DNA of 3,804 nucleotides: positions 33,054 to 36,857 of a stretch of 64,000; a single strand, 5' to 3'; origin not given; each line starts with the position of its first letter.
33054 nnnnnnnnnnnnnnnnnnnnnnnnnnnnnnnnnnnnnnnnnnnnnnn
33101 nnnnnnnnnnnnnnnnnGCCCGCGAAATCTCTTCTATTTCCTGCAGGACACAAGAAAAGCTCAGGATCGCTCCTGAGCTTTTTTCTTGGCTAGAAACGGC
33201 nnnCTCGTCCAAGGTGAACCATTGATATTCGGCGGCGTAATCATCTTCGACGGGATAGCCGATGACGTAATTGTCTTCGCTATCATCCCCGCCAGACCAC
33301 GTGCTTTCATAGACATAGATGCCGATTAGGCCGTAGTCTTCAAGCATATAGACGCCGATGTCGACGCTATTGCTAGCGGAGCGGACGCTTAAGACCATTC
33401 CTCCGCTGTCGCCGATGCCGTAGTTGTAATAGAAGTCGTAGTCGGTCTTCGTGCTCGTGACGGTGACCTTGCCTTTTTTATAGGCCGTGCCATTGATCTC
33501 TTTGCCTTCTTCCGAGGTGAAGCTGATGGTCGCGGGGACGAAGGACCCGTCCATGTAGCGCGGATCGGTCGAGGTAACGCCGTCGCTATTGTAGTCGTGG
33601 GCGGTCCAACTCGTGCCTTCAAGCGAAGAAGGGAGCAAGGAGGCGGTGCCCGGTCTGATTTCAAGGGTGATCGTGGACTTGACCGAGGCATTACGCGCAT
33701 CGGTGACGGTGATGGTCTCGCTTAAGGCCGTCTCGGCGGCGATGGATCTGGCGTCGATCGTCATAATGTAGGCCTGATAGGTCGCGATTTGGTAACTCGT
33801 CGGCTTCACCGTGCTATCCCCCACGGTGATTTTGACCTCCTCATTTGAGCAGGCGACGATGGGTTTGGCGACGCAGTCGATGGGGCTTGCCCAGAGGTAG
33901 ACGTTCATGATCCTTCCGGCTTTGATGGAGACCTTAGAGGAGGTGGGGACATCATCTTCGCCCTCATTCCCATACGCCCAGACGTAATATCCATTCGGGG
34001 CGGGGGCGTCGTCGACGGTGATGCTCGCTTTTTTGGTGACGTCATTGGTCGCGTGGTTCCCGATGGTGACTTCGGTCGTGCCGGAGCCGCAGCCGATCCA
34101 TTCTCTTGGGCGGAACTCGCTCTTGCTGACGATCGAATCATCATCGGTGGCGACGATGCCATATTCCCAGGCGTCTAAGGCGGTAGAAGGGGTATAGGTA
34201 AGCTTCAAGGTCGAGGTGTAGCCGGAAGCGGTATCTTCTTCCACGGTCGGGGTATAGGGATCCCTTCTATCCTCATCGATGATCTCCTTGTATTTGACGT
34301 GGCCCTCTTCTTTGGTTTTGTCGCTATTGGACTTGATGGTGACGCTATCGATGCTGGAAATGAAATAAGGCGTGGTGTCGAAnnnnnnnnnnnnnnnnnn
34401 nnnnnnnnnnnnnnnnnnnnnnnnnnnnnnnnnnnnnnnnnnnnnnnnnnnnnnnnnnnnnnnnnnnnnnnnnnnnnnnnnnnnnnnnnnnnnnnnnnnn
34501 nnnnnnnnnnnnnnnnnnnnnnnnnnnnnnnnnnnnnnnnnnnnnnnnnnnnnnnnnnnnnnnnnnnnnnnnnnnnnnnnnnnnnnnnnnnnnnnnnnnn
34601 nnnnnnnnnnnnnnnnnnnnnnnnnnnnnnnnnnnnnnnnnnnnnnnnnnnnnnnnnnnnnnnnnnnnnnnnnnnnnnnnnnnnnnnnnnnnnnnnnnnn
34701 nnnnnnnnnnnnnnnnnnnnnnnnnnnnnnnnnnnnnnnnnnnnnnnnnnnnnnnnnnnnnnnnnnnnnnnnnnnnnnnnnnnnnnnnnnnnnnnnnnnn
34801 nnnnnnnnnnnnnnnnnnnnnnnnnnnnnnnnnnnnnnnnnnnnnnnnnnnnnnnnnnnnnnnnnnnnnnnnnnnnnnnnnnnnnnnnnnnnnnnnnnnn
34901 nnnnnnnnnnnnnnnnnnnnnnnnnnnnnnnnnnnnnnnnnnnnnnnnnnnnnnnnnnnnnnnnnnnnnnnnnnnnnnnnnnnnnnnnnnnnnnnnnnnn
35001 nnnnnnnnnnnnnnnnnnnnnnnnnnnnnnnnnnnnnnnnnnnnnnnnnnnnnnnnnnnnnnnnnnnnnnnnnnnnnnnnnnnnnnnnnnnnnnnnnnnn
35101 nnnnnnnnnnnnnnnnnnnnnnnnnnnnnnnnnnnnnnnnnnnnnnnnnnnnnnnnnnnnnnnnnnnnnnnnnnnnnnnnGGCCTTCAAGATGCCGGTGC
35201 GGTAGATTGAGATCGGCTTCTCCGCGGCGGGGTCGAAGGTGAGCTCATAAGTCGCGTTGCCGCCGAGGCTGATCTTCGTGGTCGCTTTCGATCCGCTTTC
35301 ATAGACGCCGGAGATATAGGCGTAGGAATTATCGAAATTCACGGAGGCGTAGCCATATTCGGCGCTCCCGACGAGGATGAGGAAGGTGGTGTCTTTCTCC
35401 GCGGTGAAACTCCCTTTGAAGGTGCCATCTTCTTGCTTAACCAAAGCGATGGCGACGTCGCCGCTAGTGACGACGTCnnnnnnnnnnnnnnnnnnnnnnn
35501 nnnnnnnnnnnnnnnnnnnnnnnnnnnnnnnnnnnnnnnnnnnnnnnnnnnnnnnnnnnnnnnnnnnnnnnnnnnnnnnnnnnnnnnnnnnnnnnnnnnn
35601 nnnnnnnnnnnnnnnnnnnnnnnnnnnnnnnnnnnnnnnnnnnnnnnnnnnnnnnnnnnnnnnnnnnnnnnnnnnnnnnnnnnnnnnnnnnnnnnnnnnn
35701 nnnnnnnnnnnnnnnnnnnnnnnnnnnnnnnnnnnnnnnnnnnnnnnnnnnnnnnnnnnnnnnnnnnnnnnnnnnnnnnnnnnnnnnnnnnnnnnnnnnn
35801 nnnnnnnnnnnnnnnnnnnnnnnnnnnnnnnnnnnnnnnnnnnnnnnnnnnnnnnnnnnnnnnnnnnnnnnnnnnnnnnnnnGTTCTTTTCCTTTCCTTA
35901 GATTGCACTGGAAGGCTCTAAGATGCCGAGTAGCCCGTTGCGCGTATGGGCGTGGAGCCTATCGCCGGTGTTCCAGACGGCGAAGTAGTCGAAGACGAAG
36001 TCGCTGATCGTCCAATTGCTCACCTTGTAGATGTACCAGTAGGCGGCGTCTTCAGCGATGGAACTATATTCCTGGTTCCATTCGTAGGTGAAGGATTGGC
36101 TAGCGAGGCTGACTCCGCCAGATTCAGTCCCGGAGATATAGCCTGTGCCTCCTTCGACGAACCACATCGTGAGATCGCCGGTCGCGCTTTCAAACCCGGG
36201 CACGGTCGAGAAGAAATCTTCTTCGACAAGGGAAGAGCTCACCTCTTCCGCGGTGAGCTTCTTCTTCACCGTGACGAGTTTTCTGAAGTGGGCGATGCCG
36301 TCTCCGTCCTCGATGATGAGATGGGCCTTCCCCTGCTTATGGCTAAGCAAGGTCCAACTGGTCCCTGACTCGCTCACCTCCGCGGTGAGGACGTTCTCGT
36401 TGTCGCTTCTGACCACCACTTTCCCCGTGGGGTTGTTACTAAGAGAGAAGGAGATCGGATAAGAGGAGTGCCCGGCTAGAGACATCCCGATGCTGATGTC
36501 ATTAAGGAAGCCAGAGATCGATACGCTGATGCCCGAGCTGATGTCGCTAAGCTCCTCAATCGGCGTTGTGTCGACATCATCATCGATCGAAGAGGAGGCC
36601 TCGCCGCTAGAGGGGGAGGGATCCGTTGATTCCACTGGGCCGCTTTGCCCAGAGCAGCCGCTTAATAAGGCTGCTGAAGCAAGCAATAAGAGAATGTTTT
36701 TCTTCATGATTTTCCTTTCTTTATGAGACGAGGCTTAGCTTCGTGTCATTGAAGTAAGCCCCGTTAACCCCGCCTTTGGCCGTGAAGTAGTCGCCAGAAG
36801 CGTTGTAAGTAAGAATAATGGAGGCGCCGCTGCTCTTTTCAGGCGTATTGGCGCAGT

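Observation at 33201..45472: Five-gene, lipoprotein-only operon (12.3 kb) encoding giant modular surface proteins with no recognisable enzyme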

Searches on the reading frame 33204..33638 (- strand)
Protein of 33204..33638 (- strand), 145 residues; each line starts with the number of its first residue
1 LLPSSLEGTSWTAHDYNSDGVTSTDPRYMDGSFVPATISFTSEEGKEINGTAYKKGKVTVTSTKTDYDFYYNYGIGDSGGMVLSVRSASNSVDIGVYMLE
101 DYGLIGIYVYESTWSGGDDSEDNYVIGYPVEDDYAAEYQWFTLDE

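Call 88: search_protein_families(library=pfam, proteins=[window:33204-33638:-], max_evalue=5)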
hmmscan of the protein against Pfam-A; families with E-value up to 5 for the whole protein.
seq(145 aa): 1 family
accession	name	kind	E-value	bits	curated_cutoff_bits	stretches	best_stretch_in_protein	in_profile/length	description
PF24263.1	DUF7464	-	0.38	10.7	27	0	34-64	6-37/61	Domain of unknown function (DUF7464)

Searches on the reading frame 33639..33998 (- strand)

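Call 88: search_protein_families(library=pfam, proteins=[window:33639-33998:-], max_evalue=5)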
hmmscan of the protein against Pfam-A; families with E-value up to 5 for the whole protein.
seq(120 aa): 3 families
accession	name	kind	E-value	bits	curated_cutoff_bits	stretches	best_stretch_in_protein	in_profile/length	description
PF21710.3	Spt6_S1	-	0.012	16.3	27.5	1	36-94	28-88/91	Spt6, S1/OB domain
PF17847.7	GlcV_C_terminal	-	0.062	14.2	27.6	0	57-82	4-29/61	Glucose ABC transporter C-terminal domain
PF01994.21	Trm56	-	0.12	12.7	25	1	25-87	22-83/119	tRNA ribose 2'-O-methyltransferase, aTrm56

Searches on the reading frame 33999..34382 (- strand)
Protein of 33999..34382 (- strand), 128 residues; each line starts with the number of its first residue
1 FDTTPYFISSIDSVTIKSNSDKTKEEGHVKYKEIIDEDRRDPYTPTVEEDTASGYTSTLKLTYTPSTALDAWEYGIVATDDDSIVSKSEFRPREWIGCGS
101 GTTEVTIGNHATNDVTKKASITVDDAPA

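Call 88: search_protein_families(library=pfam, proteins=[window:33999-34382:-], max_evalue=5)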
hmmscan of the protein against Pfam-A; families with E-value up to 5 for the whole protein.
seq(128 aa): 1 family
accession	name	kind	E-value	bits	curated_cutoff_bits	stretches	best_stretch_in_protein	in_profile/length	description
PF21921.2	Ski7_2nd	-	0.2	12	27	1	70-119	45-95/105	Ski7 domain II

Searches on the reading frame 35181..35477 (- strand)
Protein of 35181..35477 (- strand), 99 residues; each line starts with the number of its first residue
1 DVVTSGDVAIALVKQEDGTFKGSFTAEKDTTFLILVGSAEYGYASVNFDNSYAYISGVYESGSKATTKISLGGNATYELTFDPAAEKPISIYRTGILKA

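Call 88: search_protein_families(library=pfam, proteins=[window:35181-35477:-], max_evalue=5)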
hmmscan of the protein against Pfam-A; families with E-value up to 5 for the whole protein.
seq(99 aa): 1 family
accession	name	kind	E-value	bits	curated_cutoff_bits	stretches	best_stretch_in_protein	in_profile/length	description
PF00630.25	Filamin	-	0.019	16.3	26.9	0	7-34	51-78/93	Filamin/ABP280 repeat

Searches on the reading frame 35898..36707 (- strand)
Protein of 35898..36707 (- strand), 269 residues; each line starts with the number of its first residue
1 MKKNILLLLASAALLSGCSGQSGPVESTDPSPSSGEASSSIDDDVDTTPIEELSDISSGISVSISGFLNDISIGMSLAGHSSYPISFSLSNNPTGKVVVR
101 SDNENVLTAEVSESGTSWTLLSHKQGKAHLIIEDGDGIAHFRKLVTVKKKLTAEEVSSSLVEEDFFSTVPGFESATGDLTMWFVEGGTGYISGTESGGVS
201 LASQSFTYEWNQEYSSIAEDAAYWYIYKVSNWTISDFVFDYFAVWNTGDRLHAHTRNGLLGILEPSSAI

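Call 3: search_protein_families(library=pfam, proteins=[window:35898-36707:-], max_evalue=0.1)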
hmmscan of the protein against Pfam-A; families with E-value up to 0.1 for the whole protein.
window:35898-36707:- (269 aa): 1 family
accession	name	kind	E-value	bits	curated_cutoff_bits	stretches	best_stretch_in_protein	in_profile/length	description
PF04360.17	Serglycin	-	0.037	14.4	30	1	188-229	92-133/149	Serglycin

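Call 4: search_protein_families(library=ncbifam, proteins=[window:35898-36707:-], max_evalue=0.1)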
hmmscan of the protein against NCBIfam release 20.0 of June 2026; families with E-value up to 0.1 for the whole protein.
window:35898-36707:- (269 aa): 4 families
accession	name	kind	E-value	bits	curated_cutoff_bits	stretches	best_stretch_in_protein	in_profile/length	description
NF047847.2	SS_mature_LptM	equivalog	0.0052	16.8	27.7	1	1-24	1-25/31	LPS translocon maturation chaperone LptM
NF047408.1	SA0632_fam_LP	equivalog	0.023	14.3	70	1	1-19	1-19/68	SA0632 family lipoprotein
NF041193.1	lipo_SP0191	subfamily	0.036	14.1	75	1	1-42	1-37/190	SP0191 family lipoprotein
TIGR02722.1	lp_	equivalog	0.05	13.6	110.55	1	4-50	3-47/189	penicillin-binding protein activator LpoB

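Call 29: search_solved_structures(query=A2, max_evalue=10, show_alignments=1)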
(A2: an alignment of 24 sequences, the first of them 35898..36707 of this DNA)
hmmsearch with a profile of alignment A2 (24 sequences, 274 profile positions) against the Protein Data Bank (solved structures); distinct sequences matched with E-value up to 10: 17.
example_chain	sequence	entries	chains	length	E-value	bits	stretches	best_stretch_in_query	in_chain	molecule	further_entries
4v33_A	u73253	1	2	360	0.017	17.6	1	1-98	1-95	POLYSACCHARIDE DEACETYLASE-LIKE PROTEIN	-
4hd5_A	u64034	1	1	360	0.021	17.3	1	1-104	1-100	Polysaccharide deacetylase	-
2qgm_A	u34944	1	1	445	0.055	15.9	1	1-68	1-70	Succinoglycan biosynthesis protein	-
7qrw_A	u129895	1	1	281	0.25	13.8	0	244-271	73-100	Isoform 4 of Tripartite motif-containing protein 3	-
4lac_A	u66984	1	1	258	0.29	13.5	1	31-108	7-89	PP2A Scaffold Subunit A, Truncated, an internal deletion of PP2A A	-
8cka_A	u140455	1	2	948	0.33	13.4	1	1-28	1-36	Hexagonally packed intermediate-layer surface protein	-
6hiv_BN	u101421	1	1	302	0.34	13.3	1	26-60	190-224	mL80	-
9hiv_D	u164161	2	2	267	0.7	12.3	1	1-24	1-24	Lipoprotein protein, putative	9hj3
9yec_Fa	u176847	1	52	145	0.73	12.2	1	1-88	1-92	Lipoprotein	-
6e5f_A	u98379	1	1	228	0.83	12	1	6-48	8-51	Lipid binding protein LpqN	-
6e5d_A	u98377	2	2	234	0.86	12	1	6-48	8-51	Lipid binding protein LpqN | Probable conserved lipoprotein LpqN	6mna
7muc_AM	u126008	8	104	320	1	11.7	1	1-37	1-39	DUF2807 domain-containing protein | Putative auto-transporter adhesin head GIN domain-containing protein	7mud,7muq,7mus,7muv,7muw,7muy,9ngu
5ot1_A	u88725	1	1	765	1.3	11.4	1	1-56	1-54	Pullulanase type II, GH13 family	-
1w7f_A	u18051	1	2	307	1.5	11.2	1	1-34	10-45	BETA-LACTAMASE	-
7okn_B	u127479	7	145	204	1.5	11.2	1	1-32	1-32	Type IV conjugative transfer system lipoprotein TraV | TraV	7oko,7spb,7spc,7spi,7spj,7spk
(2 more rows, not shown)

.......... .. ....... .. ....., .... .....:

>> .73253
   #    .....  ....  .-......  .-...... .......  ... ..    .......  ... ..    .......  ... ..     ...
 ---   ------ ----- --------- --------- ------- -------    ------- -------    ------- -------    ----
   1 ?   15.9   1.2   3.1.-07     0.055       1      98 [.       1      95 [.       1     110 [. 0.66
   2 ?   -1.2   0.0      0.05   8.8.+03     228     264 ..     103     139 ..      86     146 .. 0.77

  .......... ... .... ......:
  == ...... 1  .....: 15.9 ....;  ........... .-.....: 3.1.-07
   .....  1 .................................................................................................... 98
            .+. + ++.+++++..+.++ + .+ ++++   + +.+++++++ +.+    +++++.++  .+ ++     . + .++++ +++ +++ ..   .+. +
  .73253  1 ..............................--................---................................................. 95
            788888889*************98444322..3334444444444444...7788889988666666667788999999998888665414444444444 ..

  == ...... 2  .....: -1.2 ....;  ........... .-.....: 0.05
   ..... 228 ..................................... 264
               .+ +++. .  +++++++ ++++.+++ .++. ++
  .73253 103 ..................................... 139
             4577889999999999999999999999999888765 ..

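Call 32: search_protein_families(library=pfam, alignment_id=A2, max_evalue=0.01)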
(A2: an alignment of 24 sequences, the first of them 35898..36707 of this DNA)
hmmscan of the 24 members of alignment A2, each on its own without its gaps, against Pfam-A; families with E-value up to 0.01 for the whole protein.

A. member 1, window:35898-36707:- (269 aa): 0 families

B. families by the number of members that match (of 24 scanned): 3 families
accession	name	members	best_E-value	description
PF21827.1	New_glue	3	0.00035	New glue protein family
PF22959.3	Ig_NUP210_15th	1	0.00088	NUP210 Ig-like domain 15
PF02095.21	Extensin_1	1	0.0034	Extensin-like protein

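Call 90: search_protein_families(library=padloc, proteins=[window:35898-36707:-], max_evalue=0.01)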
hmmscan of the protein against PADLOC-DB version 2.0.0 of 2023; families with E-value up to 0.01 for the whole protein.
window:35898-36707:- (269 aa): 0 families

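Call 91: search_protein_families(library=phrogs, proteins=[window:35898-36707:-], max_evalue=0.01)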
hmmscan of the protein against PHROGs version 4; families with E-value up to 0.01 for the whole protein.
window:35898-36707:- (269 aa): 0 families

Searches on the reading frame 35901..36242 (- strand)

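Call 88: search_protein_families(library=pfam, proteins=[window:35901-36242:-], max_evalue=5)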
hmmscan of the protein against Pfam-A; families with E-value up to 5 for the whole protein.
seq(114 aa): 1 family
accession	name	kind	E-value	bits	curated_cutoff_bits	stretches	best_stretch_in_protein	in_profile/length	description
PF04360.17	Serglycin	-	0.012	16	30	1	33-75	92-134/149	Serglycin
